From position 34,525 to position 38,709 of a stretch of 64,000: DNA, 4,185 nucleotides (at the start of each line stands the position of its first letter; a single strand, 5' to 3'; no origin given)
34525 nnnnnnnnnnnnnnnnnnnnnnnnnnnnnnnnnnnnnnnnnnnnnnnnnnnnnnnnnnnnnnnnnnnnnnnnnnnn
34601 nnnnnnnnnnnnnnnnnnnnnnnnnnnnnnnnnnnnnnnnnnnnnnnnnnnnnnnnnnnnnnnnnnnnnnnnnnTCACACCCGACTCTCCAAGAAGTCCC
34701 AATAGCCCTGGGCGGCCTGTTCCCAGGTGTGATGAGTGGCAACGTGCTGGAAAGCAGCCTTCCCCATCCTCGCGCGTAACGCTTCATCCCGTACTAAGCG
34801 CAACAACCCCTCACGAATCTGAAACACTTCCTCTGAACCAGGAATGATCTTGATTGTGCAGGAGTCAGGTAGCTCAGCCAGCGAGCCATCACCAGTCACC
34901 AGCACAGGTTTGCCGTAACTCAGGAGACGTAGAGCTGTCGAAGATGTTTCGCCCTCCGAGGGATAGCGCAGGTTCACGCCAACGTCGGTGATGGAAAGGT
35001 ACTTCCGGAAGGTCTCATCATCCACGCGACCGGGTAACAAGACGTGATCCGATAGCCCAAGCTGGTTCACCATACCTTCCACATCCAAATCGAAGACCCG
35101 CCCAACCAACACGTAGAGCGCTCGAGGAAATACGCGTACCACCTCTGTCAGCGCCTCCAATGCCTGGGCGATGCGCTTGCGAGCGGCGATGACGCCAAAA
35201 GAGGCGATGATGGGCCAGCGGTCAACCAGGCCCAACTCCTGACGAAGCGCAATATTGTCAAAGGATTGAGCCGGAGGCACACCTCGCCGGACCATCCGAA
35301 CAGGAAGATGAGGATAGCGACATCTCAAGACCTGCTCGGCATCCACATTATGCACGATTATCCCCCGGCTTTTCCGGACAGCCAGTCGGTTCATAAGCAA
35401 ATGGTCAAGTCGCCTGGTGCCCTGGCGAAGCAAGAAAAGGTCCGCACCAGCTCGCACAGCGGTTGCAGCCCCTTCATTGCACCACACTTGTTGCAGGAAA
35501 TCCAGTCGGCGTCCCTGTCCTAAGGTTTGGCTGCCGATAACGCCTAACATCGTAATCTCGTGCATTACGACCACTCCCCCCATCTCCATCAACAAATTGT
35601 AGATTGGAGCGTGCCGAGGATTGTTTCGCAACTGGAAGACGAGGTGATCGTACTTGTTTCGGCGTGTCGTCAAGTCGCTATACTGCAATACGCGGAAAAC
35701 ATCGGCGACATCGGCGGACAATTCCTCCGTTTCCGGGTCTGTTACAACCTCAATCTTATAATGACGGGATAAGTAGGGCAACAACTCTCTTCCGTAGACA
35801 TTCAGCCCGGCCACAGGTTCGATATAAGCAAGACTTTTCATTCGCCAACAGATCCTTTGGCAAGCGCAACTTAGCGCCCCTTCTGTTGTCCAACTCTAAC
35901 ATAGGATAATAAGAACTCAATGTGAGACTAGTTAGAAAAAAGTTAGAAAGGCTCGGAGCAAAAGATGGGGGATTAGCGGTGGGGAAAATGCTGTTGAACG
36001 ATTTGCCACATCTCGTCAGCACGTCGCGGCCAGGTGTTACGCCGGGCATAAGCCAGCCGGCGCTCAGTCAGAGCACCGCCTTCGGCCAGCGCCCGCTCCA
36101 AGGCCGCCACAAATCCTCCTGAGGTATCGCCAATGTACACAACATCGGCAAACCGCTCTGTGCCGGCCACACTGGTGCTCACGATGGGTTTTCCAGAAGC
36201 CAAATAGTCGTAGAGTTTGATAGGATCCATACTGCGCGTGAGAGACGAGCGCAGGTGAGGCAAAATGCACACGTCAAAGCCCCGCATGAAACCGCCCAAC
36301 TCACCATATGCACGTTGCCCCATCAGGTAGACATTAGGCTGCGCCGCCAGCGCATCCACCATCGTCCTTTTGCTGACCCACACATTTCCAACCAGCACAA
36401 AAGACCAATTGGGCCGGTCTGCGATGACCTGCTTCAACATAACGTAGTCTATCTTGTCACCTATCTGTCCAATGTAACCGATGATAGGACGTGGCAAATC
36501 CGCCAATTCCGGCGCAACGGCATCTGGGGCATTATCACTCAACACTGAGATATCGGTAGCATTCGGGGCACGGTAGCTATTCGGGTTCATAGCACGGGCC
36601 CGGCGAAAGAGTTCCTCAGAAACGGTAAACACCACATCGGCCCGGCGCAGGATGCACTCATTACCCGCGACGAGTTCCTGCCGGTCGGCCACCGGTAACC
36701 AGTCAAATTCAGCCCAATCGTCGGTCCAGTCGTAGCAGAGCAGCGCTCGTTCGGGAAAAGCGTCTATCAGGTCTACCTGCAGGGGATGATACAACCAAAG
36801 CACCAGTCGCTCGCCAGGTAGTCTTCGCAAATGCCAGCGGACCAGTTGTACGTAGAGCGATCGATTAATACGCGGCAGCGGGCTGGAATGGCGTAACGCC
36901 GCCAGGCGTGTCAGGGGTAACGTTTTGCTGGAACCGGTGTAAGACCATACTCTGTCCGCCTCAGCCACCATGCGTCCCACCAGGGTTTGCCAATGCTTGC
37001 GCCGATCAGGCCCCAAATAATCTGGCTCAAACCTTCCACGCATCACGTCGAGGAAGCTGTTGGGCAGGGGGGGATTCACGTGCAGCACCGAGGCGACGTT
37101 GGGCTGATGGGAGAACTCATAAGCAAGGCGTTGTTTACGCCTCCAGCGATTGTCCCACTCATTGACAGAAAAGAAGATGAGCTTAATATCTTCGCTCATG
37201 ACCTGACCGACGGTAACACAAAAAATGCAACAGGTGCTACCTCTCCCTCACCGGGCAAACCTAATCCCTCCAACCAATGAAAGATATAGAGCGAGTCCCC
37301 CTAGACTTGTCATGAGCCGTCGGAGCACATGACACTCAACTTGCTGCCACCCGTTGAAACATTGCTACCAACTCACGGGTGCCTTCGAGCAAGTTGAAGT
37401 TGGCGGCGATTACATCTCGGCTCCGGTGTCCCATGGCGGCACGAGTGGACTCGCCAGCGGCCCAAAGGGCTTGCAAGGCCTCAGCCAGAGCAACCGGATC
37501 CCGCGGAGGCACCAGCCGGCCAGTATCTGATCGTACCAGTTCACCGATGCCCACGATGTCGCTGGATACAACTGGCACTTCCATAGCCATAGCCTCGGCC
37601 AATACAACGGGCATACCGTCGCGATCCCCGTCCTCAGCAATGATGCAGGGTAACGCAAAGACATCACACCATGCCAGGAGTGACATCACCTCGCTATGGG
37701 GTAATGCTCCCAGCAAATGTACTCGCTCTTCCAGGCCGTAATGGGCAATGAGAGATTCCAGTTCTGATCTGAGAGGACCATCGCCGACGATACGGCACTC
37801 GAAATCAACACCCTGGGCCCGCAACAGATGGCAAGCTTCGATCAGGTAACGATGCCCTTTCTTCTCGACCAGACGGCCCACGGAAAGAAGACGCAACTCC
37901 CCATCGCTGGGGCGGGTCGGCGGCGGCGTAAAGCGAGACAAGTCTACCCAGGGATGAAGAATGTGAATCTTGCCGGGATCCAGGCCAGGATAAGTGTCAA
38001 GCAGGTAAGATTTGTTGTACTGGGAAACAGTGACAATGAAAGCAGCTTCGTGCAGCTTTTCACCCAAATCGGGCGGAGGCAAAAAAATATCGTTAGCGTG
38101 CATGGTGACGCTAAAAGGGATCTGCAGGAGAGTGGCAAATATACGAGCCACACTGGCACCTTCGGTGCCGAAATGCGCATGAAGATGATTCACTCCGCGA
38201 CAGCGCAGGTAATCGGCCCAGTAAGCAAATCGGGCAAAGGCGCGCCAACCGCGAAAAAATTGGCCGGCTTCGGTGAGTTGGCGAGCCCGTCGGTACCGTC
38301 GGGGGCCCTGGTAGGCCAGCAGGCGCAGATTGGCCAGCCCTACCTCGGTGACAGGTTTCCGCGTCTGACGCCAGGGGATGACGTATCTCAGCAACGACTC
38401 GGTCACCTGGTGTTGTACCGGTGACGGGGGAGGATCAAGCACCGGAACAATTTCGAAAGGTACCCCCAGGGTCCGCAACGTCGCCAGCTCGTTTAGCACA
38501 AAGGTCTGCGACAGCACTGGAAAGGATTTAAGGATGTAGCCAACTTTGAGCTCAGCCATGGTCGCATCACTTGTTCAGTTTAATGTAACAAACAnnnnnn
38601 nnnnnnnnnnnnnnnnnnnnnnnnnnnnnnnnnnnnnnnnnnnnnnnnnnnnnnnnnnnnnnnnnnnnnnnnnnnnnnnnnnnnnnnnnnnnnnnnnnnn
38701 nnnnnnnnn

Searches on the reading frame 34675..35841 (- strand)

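Call 12: search_protein_families(library=pfam, proteins=[window:34675-35841:-], max_evalue=0.001)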
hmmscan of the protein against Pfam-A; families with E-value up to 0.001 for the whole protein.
window:34675-35841:- (388 aa): 3 families
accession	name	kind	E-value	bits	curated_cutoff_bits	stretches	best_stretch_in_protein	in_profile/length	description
PF00534.26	Glycos_transf_1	-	9.3e-12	45.3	26.4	1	198-365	4-171/172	Glycosyl transferases group 1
PF13692.12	Glyco_trans_1_4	-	5.1e-06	27.2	27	1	211-325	3-115/142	Glycosyl transferases group 1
PF13524.12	Glyco_trans_1_2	-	0.00022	21.6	25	1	269-378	31-140/144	Glycosyl transferase-like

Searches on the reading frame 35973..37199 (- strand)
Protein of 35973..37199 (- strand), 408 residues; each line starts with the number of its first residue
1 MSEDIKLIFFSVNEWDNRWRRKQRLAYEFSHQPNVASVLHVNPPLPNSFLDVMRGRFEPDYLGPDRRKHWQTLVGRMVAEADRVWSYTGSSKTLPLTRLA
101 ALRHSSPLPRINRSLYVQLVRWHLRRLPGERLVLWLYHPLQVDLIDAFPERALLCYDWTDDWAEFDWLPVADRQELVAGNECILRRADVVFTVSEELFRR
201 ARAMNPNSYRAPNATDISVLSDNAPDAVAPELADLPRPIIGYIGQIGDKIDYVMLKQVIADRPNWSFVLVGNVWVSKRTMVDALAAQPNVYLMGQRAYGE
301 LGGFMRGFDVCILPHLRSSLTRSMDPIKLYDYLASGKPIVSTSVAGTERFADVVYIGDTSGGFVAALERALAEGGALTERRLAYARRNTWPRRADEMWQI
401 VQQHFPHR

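Call 11: search_protein_families(library=pfam, proteins=[window:35973-37199:-], max_evalue=0.001)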
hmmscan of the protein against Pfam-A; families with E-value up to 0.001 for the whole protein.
window:35973-37199:- (408 aa): 3 families
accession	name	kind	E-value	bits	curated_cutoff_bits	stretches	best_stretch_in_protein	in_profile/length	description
PF13692.12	Glyco_trans_1_4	-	4.7e-10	40.3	27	1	238-369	2-138/142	Glycosyl transferases group 1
PF00534.26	Glycos_transf_1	-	1.6e-05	24.9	26.4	1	233-348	11-128/172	Glycosyl transferases group 1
PF13524.12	Glyco_trans_1_2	-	0.00053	20.4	25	0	254-376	5-117/144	Glycosyl transferase-like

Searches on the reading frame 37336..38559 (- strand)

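Call 11: search_protein_families(library=pfam, proteins=[window:37336-38559:-], max_evalue=0.001)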
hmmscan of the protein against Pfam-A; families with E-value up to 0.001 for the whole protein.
window:37336-38559:- (407 aa): 4 families
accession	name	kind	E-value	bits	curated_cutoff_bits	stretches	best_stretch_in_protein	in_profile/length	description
PF13692.12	Glyco_trans_1_4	-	4e-35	121.6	27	1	223-366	3-140/142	Glycosyl transferases group 1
PF00534.26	Glycos_transf_1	-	1.7e-34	119.3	26.4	1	217-381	11-170/172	Glycosyl transferases group 1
PF13439.12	Glyco_transf_4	-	1.4e-07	32.2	28.5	1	100-209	50-170/170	Glycosyltransferase Family 4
PF20706.3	GT4-conflict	-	9.8e-06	25.2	26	1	195-348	171-326/385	Family 4 Glycosyltransferase in conflict systems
